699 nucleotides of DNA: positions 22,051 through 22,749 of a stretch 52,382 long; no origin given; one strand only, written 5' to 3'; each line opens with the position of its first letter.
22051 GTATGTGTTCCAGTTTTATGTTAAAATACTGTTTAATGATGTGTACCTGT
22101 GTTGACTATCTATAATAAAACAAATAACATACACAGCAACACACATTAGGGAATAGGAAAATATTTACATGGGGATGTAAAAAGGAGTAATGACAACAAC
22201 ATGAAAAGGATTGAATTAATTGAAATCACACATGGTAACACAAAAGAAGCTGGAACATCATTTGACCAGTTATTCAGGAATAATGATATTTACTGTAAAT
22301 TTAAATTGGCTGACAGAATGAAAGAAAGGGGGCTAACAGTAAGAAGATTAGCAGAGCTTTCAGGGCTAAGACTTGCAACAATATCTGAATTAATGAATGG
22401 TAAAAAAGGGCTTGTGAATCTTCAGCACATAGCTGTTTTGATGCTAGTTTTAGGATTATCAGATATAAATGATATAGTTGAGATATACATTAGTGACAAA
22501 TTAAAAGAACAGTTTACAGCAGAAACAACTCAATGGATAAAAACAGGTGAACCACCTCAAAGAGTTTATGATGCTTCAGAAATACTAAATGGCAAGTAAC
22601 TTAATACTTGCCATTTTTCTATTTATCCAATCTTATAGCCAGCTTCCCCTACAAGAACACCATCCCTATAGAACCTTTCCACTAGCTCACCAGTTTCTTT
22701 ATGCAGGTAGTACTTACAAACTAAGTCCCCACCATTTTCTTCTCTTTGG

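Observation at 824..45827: At least 19 copies of the 18-bp palindrome TTGAAW-N6-WTTCAA, mostly between a terminator and the next gene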

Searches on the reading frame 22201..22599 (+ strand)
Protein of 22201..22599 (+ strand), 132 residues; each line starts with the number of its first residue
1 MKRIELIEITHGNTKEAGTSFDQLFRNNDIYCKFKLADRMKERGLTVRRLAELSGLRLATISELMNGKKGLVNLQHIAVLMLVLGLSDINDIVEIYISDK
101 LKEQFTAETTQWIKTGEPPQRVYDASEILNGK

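Call 6: search_protein_families(library=pfam, proteins=[window:22201-22599:+], max_evalue=0.01)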
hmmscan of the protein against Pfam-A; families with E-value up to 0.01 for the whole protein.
window:22201-22599:+ (132 aa): 4 families
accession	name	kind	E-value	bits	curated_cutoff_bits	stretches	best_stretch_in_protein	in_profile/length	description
PF13443.12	HTH_26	-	9.2e-09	35.9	22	1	35-95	1-60/63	Cro/C1-type HTH DNA-binding domain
PF13560.12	HTH_31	-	1.5e-05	25.7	27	1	36-88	6-58/64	Helix-turn-helix domain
PF01381.28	HTH_3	-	1.7e-05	25.2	23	1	37-87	2-51/55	Helix-turn-helix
PF13744.12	HTH_37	-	0.0032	17.7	27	1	36-77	23-64/80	Helix-turn-helix domain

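Call 62: find_homologous_proteins(query=window:22201-22599:+, max_evalue=0.001)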
Query window:22201-22599:+ (132 aa): 13 proteins with E <= 0.001 among 45 candidates.
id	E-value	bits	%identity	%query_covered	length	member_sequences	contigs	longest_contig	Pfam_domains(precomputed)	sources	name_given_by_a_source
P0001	8.3e-68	244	86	100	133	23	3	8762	PF01381.29,PF13443.13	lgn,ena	-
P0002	1.2e-60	221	78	100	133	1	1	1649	PF13443.13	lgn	-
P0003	1.3e-33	134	52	98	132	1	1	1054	PF13443.13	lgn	-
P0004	6.1e-33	131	52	98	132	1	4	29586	PF13443.13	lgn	-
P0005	3.1e-32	129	53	95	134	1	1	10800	PF13443.13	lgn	-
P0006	7.9e-28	115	50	100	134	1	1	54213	PF01381.29,PF13443.13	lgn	-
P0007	2.4e-27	113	56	77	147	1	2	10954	PF13744.13,PF01381.29,PF13443.13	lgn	-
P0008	7.2e-26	109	45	98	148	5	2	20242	PF13443.13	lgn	-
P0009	3.4e-25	106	45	100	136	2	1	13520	PF13443.13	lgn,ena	-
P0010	4.5e-25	106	43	98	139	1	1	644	PF01381.29,PF13443.13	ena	-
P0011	1.7e-22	98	52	77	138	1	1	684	PF13443.13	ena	-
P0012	2.4e-22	97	54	76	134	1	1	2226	PF01381.29,PF13443.13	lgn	-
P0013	1.2e-21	95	44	100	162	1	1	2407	PF01381.29,PF13443.13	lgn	-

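Call 63: find_encoding_contigs(protein=P0006, flank=10000, max_places=2)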
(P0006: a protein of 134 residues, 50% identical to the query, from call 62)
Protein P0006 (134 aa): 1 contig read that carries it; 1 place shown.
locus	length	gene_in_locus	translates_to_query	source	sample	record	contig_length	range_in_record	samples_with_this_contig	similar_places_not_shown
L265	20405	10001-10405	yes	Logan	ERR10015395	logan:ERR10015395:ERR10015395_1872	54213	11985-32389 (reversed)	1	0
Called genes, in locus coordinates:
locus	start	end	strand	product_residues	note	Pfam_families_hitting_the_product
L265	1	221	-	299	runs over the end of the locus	PF00239:Resolvase, PF13412:HTH_24 (faint), PF02796:HTH_7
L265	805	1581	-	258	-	-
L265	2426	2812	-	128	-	PF13022:HTH_Tnp_1_2, PF13384:HTH_23 (weak)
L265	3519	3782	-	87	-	-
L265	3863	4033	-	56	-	-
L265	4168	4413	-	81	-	-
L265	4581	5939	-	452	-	PF10263:SprT-like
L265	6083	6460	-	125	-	-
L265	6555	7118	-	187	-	-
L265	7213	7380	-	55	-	-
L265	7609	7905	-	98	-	-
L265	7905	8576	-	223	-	PF07486:Hydrolase_2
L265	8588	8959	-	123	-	-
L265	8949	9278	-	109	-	PF07638:Sigma70_ECF (weak), PF04297:UPF0122, PF02001:DUF134 (weak), PF08281:Sigma70_r4_2, PF04545:Sigma70_r4, PF04967:HTH_10 (weak)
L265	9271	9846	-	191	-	PF13238:AAA_18 (weak), PF21448:DNMK (faint)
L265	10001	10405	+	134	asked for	PF01381:HTH_3 (weak), PF13443:HTH_26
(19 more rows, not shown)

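Call 64: find_encoding_contigs(protein=P0004, flank=10000, max_places=2)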
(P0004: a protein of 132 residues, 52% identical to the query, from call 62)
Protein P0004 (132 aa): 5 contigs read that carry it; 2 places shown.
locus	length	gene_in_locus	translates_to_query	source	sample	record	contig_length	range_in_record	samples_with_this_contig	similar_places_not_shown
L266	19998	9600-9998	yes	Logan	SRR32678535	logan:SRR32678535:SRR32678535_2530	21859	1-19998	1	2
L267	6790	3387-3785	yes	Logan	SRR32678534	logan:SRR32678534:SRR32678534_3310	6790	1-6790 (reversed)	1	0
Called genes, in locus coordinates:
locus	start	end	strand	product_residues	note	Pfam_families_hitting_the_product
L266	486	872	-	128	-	PF13022:HTH_Tnp_1_2, PF13518:HTH_28 (faint), PF13384:HTH_23 (weak)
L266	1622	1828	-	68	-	-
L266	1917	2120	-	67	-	-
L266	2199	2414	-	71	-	-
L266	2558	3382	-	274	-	-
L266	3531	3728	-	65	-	-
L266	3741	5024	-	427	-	PF10263:SprT-like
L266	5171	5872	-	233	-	-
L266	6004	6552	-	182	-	-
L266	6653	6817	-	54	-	-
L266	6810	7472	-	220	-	PF00149:Metallophos, PF06874:FBPase_2 (weak)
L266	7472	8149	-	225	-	PF07486:Hydrolase_2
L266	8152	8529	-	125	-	-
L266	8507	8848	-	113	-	PF04297:UPF0122, PF08281:Sigma70_r4_2, PF04545:Sigma70_r4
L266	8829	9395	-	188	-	PF13238:AAA_18, PF21448:DNMK (faint)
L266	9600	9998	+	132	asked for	PF13443:HTH_26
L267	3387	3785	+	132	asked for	PF13443:HTH_26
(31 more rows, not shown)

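Call 65: find_encoding_contigs(protein=P0008, flank=10000, max_places=2)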
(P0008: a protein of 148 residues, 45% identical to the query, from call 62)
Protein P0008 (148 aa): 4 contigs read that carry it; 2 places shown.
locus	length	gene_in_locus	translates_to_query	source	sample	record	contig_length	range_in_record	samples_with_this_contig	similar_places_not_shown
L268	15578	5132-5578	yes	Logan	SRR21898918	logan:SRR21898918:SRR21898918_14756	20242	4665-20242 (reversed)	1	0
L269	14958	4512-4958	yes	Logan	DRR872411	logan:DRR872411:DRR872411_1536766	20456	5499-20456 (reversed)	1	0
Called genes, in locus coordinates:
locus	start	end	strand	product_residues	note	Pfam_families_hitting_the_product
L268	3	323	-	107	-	?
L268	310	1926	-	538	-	PF00005:ABC_tran, PF13304:AAA_21 (faint), PF00005:ABC_tran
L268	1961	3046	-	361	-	PF02608:Bmp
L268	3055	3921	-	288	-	PF00294:PfkB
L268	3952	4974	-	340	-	PF00356:LacI, PF00532:Peripla_BP_1, PF13407:Peripla_BP_4, PF13377:Peripla_BP_3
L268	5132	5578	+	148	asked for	PF13443:HTH_26 (weak)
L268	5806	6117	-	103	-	PF00085:Thioredoxin, PF13098:Thioredoxin_2, PF04756:OST3_OST6 (weak)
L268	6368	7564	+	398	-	PF03704:BTAD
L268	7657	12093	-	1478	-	PF14480:DNA_pol3_a_NI, PF02811:PHP, PF00929:RNase_T, PF16473:Rv2179c-like (weak), PF02811:PHP, PF07733:DNA_pol3_alpha, PF17657:DNA_pol3_finger, PF14579:HHH_6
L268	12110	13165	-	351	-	PF04551:GcpE, PF26540:GcpE_C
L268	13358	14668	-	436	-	PF02163:Peptidase_M50, PF00595:PDZ (weak), PF13180:PDZ_2, PF14685:PDZ_Tricorn (faint), PF17820:PDZ_6, PF00595:PDZ (weak), PF13180:PDZ_2, PF17820:PDZ_6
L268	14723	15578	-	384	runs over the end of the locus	PF02670:DXP_reductoisom, PF08436:DXP_redisom_C, PF13288:DXPR_C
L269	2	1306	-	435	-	?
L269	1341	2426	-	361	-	PF02608:Bmp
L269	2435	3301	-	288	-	PF00294:PfkB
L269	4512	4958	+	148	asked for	PF13443:HTH_26 (weak)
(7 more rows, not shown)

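Call 68: find_encoding_contigs(protein=P0009, flank=10000, max_places=1)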
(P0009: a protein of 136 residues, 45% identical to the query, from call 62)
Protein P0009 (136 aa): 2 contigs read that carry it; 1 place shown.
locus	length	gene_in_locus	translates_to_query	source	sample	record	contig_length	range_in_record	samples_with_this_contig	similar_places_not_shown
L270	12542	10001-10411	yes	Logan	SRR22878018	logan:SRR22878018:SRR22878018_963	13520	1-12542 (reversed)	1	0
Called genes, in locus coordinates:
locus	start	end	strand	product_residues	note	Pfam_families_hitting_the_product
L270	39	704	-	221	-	PF00881:Nitroreductase (faint), PF14512:TM1586_NiRdase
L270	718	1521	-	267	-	PF00753:Lactamase_B, PF12706:Lactamase_B_2, PF23023:Anti-Pycsar_Apyc1 (weak)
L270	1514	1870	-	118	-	PF01022:HTH_5, PF13412:HTH_24 (weak), PF01978:TrmB (weak), PF12840:HTH_20 (weak)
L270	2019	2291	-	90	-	-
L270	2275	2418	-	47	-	-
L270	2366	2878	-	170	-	PF13302:Acetyltransf_3, PF13420:Acetyltransf_4 (weak), PF00583:Acetyltransf_1, PF13508:Acetyltransf_7 (weak)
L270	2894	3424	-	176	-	PF07931:CPT, PF08433:KTI12 (weak), PF13238:AAA_18, PF13671:AAA_33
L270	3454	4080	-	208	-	PF04199:Cyclase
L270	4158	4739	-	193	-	PF00300:His_Phos_1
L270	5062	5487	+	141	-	PF13162:DUF3997 (weak)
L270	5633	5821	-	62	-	-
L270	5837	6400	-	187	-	-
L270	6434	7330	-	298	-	PF06189:5-nucleotidase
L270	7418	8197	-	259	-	-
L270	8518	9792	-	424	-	PF06081:ArAE_1, PF13515:FUSC_2, PF08282:Hydrolase_3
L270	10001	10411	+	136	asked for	PF13443:HTH_26 (weak)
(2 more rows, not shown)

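Call 69: find_encoding_contigs(protein=P0005, flank=10000, max_places=1)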
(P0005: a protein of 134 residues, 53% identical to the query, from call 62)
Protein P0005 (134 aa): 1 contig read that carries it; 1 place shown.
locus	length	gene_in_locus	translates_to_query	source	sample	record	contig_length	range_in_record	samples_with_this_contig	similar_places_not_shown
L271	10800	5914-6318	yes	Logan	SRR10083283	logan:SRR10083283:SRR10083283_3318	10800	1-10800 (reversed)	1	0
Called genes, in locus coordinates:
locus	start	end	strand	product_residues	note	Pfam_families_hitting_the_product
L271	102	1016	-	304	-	-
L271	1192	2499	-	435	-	PF10263:SprT-like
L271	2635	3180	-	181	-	-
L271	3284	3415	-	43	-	-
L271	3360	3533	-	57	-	-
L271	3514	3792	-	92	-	-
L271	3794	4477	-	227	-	PF07486:Hydrolase_2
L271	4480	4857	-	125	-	-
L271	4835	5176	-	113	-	PF07638:Sigma70_ECF (weak), PF04297:UPF0122, PF08281:Sigma70_r4_2 (weak), PF04545:Sigma70_r4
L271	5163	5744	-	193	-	PF13238:AAA_18, PF21448:DNMK (faint)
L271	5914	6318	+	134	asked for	PF13443:HTH_26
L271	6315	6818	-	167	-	-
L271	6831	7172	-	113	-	PF04570:zf-FLZ (faint)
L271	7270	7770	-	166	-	-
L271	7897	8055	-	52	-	-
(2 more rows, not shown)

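Call 70: find_encoding_contigs(protein=P0007, flank=10000, max_places=1)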
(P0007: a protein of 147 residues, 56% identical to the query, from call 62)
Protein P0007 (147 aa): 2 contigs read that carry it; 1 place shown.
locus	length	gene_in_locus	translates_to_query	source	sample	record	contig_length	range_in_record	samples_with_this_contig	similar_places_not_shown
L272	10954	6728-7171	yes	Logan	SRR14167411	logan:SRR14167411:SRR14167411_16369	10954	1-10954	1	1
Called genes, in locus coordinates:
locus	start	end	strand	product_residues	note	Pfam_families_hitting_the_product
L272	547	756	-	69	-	-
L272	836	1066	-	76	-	-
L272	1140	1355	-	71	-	-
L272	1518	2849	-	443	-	PF10263:SprT-like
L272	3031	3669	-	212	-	-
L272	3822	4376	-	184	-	-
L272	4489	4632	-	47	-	-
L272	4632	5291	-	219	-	PF07486:Hydrolase_2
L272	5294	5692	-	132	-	-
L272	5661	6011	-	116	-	PF04297:UPF0122, PF08281:Sigma70_r4_2, PF04545:Sigma70_r4, PF04967:HTH_10 (faint)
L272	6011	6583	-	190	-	PF13238:AAA_18, PF21448:DNMK (faint)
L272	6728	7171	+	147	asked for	PF13744:HTH_37 (faint), PF01381:HTH_3 (weak), PF13443:HTH_26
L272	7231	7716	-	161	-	-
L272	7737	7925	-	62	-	-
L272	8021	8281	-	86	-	-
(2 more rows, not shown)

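Call 100: search_solved_structures(query=A3, max_evalue=1, show_alignments=1)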
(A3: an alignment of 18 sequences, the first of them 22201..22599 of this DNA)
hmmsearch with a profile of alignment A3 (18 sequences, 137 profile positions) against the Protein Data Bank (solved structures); distinct sequences matched with E-value up to 1: 9.
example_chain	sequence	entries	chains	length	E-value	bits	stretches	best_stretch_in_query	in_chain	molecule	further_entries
3b7h_A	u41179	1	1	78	0.017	18.3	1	35-87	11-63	Prophage Lp1 protein 11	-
2a6c_A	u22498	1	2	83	0.042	17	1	29-86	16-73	Helix-turn-helix motif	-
2hc5_A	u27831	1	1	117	0.063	16.4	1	3-44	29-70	Hypothetical protein yvyC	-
7p4a_A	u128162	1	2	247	0.07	16.3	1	44-82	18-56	Stl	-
7zvi_A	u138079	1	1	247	0.075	16.2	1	44-82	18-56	Orf22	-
8tac_A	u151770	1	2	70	0.082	16.1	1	37-69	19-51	DBP48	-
7t5u_A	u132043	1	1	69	0.089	16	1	35-68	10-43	Helix-turn-helix domain-containing protein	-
6jq1_A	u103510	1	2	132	0.53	13.4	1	34-70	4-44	Transcriptional regulator, XRE family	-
8jfr_B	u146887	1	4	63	0.71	13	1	38-74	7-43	AcrIIA15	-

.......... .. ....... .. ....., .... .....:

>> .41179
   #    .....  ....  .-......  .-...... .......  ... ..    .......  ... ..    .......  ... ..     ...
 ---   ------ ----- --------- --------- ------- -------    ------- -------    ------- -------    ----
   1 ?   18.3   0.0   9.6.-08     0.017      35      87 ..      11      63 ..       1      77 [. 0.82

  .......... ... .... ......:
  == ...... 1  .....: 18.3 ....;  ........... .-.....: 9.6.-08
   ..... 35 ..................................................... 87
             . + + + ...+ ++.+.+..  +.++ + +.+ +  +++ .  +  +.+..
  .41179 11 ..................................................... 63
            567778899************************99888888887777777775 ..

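Call 101: search_protein_families(library=ncbifam, proteins=[window:22201-22599:+], max_evalue=0.001)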
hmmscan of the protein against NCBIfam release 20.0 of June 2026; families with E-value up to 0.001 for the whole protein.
window:22201-22599:+ (132 aa): 1 family
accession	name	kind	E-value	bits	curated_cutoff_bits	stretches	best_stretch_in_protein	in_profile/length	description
TIGR03070.1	couple_hipB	subfamily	0.00066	19.6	71.65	1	39-86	10-56/58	type II toxin-antitoxin system Y4mF family antitoxin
